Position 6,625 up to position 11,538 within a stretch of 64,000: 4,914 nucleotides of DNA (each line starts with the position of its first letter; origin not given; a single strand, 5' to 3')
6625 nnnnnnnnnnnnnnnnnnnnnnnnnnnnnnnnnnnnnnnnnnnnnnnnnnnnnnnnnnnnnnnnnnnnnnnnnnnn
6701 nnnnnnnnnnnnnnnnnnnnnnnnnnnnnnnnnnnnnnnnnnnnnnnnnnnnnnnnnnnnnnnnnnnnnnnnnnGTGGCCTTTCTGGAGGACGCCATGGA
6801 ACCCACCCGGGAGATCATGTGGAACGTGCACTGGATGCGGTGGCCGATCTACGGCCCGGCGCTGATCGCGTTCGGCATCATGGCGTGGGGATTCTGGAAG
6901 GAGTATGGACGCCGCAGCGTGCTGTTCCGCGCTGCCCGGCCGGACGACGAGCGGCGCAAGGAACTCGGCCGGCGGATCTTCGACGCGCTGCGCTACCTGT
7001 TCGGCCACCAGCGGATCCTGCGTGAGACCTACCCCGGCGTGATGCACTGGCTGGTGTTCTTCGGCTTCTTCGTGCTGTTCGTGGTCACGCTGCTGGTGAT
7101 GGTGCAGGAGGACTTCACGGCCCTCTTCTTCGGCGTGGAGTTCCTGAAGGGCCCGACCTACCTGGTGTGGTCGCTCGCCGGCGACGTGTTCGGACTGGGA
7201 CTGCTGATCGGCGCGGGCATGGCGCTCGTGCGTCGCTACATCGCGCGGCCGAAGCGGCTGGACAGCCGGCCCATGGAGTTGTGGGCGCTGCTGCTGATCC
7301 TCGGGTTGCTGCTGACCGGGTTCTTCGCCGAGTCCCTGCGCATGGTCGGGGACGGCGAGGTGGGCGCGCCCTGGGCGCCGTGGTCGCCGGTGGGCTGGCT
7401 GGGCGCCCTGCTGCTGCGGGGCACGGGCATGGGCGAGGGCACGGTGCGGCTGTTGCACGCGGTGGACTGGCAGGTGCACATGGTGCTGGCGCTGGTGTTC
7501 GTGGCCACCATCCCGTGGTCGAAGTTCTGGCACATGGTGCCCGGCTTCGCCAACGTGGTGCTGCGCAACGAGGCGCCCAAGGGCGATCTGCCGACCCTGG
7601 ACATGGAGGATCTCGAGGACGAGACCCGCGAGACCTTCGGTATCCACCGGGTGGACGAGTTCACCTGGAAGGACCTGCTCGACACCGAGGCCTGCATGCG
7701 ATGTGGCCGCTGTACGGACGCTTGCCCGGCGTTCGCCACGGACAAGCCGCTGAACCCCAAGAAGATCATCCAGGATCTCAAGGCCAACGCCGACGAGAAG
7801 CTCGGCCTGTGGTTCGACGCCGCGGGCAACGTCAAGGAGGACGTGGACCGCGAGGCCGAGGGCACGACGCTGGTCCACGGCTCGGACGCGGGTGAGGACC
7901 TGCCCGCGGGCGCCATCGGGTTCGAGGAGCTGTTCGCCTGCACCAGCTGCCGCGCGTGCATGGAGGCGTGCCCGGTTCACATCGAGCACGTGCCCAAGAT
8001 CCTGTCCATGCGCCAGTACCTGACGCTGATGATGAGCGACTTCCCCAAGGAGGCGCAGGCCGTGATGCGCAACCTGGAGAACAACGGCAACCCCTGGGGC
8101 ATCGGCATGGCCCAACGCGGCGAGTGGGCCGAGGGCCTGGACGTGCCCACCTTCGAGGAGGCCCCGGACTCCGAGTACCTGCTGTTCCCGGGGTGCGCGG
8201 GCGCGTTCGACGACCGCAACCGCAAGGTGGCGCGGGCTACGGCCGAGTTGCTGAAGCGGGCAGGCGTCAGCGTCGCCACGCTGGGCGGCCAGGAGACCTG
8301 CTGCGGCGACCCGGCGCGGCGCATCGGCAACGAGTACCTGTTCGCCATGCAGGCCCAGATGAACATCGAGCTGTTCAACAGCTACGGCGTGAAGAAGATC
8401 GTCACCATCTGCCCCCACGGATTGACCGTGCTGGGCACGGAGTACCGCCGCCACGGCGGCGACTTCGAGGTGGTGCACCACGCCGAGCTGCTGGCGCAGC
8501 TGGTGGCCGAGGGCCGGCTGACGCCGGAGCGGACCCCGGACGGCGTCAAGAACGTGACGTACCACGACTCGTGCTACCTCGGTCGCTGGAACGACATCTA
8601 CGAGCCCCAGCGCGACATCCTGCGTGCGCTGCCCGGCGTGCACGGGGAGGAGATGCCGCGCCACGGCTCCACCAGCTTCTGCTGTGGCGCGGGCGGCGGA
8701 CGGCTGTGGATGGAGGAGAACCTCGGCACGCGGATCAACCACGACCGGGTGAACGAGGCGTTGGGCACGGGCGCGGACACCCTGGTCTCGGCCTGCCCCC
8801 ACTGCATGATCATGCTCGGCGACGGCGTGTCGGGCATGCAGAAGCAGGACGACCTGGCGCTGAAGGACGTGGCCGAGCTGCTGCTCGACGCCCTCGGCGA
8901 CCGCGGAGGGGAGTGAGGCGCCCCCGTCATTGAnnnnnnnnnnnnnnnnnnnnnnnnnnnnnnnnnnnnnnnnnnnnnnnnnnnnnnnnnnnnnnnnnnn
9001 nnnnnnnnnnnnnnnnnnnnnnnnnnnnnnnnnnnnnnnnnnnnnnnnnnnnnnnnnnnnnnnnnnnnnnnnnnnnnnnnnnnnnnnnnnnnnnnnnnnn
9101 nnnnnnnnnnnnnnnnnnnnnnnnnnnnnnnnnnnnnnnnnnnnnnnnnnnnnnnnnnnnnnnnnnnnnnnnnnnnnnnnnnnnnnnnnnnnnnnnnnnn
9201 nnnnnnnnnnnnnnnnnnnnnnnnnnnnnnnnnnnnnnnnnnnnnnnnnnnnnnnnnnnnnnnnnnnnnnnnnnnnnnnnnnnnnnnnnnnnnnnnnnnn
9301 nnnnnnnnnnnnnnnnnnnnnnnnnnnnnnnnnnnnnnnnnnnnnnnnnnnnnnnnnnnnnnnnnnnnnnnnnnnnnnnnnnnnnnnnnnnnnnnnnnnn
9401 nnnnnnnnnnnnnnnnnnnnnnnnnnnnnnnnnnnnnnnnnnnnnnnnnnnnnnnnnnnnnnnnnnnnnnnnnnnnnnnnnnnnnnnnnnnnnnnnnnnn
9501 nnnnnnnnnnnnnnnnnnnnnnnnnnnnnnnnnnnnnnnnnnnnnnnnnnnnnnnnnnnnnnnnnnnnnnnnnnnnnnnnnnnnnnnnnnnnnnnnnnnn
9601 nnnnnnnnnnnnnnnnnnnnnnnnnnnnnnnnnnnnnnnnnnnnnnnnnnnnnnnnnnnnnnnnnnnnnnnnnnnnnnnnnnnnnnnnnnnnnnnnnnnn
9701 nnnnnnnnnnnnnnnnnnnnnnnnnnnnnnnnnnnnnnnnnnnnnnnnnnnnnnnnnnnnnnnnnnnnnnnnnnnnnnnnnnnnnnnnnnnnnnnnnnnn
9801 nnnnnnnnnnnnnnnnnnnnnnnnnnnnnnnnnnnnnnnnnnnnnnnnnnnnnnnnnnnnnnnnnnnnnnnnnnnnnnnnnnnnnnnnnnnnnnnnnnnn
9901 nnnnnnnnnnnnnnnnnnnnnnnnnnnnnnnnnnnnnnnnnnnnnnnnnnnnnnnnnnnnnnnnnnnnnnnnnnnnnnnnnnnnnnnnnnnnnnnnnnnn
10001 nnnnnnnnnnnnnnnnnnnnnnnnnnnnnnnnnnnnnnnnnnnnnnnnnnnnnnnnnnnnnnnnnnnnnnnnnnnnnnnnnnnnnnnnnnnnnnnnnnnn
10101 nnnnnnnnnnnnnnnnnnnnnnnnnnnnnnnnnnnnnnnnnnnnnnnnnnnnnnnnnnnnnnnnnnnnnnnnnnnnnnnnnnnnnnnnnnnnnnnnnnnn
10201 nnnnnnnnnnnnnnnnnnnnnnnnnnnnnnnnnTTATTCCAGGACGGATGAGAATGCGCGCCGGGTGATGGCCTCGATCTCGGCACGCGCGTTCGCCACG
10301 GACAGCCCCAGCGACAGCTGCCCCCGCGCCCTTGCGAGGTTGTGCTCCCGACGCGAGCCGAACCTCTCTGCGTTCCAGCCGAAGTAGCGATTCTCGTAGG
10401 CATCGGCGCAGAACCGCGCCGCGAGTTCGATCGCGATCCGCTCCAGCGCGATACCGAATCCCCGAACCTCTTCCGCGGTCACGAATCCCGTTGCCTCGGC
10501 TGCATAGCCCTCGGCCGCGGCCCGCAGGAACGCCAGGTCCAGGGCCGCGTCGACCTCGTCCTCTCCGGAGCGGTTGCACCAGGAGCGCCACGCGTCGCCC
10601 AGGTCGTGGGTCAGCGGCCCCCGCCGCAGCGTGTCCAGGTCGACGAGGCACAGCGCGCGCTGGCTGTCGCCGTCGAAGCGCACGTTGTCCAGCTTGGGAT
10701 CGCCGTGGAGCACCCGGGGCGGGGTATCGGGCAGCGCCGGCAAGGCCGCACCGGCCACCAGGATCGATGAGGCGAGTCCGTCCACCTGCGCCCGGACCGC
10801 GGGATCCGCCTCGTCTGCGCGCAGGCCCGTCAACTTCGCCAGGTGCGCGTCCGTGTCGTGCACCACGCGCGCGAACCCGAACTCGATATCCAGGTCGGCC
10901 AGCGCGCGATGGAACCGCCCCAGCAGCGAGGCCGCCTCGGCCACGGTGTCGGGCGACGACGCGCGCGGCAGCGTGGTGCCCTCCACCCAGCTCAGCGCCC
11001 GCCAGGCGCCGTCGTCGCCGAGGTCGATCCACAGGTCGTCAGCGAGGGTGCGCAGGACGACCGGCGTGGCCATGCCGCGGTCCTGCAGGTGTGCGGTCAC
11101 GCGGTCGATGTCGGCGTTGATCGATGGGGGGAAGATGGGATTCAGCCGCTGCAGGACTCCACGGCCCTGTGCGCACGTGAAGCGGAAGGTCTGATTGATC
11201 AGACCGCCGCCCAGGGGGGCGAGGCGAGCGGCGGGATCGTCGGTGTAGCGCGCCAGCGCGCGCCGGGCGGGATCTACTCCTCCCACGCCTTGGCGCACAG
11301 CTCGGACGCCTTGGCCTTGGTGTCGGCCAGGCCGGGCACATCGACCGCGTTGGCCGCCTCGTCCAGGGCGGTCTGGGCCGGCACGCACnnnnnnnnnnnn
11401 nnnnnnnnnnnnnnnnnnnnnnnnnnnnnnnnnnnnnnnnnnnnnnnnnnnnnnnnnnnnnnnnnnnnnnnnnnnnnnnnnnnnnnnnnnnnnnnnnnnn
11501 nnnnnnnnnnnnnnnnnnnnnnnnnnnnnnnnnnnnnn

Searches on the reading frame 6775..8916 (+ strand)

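Call 61: search_protein_families(library=pfam, proteins=[window:6775-8916:+], max_evalue=0.00001)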
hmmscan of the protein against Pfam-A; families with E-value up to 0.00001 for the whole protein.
window:6775-8916:+ (713 aa): 9 families
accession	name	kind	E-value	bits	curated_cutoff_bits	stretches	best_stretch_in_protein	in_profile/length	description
PF02754.22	CCG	-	1.2e-35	121.9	20.6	2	594-681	1-84/85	Cysteine-rich domain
PF13187.11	Fer4_9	-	1.3e-09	38.3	27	1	306-402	1-50/52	4Fe-4S dicluster domain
PF13237.11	Fer4_10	-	4e-09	36.7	25.5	1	301-400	3-53/53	4Fe-4S dicluster domain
PF13183.11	Fer4_8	-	1.8e-08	35.3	27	1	305-403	3-68/68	4Fe-4S dicluster domain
PF12838.12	Fer4_7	-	2.4e-08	34.7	27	0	302-319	33-50/52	4Fe-4S dicluster domain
PF12797.12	Fer4_2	-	5.6e-08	32.7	24.5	1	298-319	1-22/22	4Fe-4S binding domain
PF13484.11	Fer4_16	-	8.9e-08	33.2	30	0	307-336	2-34/66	4Fe-4S double cluster binding domain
PF13534.11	Fer4_17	-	5.3e-07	30.5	22.2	0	306-403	1-60/61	4Fe-4S dicluster domain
PF00037.32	Fer4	-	2.7e-06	27.4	21.1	0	303-319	4-20/24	4Fe-4S binding domain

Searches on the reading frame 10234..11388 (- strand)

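Call 61: search_protein_families(library=pfam, proteins=[window:10234-11388:-], max_evalue=0.00001)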
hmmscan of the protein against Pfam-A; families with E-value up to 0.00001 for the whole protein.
window:10234-11388:- (384 aa): 1 family
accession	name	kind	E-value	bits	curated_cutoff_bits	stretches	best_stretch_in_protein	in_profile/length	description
PF01636.29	APH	-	7.4e-25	88.5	23.2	1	56-288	2-232/239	Phosphotransferase enzyme family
